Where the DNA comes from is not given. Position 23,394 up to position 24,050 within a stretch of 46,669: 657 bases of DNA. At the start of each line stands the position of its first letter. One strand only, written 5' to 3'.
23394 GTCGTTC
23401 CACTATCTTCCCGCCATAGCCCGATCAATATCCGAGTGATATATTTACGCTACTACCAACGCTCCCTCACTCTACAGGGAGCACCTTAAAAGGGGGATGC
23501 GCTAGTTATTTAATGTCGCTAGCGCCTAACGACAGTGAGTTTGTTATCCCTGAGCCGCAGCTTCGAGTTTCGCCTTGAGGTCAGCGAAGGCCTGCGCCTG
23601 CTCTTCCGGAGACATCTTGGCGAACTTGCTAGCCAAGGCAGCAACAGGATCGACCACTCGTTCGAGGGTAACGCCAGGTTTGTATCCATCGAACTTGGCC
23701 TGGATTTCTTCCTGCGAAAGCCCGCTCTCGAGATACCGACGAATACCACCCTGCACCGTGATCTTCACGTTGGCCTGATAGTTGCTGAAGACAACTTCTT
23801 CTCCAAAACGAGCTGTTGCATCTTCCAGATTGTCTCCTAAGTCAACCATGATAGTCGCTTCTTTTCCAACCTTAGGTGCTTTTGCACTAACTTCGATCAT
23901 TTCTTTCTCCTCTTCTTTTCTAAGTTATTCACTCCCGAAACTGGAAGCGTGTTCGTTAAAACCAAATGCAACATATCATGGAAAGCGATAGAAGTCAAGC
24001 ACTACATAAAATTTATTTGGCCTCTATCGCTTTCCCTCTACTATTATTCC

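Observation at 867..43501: Genome-wide 23-bp palindromic element at gene boundaries (16 strong copies plus 1 degenerate) with no assigned binding factor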

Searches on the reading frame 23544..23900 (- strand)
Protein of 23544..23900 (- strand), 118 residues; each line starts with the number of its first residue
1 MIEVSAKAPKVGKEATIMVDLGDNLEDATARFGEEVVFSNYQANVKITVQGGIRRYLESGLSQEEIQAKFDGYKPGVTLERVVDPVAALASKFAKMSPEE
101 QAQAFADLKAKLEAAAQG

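Call 22: search_protein_families(library=pfam, max_evalue=0.01, proteins=[window:23544-23900:-])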
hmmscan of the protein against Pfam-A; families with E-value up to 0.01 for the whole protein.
window:23544-23900:- (118 aa): 1 family
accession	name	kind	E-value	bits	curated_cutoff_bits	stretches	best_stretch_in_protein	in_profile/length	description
PF03764.24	EFG_IV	-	0.0072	16.5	24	0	11-63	27-79/121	Elongation factor G, domain IV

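Call 47: search_protein_families(library=pfam, max_evalue=0.01, proteins=[window:23544-23900:-])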
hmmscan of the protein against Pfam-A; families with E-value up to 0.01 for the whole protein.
window:23544-23900:- (118 aa): 1 family
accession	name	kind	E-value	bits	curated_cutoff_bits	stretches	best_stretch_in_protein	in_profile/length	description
PF03764.24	EFG_IV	-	0.0072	16.5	24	0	11-63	27-79/121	Elongation factor G, domain IV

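Call 75: search_protein_families(library=phrogs, max_evalue=0.01, proteins=[window:23544-23900:-])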
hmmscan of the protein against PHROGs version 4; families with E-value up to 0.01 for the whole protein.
window:23544-23900:- (118 aa): 0 families
